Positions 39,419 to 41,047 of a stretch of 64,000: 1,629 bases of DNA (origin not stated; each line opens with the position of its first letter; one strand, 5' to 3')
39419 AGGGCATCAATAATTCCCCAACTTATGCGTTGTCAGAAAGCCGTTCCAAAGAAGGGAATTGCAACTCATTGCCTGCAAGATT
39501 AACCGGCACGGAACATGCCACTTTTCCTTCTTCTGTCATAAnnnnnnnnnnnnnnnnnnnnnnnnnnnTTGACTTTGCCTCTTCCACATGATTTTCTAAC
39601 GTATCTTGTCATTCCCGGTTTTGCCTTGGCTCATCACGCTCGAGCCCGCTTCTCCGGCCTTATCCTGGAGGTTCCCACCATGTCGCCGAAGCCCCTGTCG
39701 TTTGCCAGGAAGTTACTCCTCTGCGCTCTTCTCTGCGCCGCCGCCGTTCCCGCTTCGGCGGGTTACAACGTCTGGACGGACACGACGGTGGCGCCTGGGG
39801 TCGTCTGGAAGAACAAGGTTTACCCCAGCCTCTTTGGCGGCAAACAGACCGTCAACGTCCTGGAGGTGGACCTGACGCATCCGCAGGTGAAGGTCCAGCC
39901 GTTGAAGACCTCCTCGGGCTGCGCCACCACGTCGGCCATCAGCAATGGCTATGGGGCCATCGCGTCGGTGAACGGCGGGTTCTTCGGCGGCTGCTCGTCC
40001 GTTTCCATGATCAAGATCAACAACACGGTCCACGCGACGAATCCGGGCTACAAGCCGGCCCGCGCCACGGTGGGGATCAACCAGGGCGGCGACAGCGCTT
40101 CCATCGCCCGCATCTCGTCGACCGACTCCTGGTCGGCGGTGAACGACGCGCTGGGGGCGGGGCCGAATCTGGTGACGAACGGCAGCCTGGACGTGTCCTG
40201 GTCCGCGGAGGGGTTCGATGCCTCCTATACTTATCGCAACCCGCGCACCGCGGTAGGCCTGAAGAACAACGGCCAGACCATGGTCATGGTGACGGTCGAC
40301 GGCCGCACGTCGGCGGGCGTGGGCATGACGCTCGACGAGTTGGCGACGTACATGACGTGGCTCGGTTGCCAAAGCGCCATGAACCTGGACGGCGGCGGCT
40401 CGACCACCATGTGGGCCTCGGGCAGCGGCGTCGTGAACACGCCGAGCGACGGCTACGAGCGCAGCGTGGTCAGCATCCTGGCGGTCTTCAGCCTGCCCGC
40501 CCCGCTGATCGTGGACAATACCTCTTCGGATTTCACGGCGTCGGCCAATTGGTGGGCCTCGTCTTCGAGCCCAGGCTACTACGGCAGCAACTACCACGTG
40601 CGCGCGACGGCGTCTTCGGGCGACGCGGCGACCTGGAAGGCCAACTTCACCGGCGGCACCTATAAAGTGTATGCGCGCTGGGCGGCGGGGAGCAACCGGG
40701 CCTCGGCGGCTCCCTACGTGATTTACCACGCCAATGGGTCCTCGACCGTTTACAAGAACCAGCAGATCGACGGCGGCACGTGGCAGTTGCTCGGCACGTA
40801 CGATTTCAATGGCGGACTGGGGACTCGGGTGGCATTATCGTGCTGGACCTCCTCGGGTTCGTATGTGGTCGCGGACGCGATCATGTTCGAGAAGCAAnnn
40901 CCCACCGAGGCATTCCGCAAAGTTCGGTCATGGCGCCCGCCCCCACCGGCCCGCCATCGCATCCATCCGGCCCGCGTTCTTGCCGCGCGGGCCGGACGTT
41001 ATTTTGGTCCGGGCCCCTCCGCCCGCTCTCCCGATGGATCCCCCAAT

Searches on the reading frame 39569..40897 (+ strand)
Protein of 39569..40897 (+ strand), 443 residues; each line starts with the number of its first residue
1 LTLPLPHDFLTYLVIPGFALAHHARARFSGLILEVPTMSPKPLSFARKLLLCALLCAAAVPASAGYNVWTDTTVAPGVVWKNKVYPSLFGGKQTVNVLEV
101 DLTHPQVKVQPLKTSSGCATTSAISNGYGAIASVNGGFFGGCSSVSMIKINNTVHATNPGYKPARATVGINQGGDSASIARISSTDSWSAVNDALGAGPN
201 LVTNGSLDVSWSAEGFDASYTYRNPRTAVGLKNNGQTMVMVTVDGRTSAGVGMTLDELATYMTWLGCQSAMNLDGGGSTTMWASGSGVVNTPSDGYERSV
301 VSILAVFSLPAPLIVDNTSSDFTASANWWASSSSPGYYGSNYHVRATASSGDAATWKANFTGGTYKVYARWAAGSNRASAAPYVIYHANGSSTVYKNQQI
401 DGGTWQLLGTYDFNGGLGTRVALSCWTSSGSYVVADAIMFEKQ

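Call 56: search_protein_families(library=pfam, proteins=[window:39569-40897:+], max_evalue=0.001)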
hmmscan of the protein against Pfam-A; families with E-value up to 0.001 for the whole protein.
window:39569-40897:+ (443 aa): 2 families
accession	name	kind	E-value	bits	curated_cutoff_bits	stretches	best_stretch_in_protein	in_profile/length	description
PF09992.14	NAGPA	-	2.1e-36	126.1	25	1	128-307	1-169/169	Phosphodiester glycosidase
PF25275.1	Golvesin_C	-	3.2e-32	111.8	31.6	1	314-441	2-131/132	Golvesin C-terminal domain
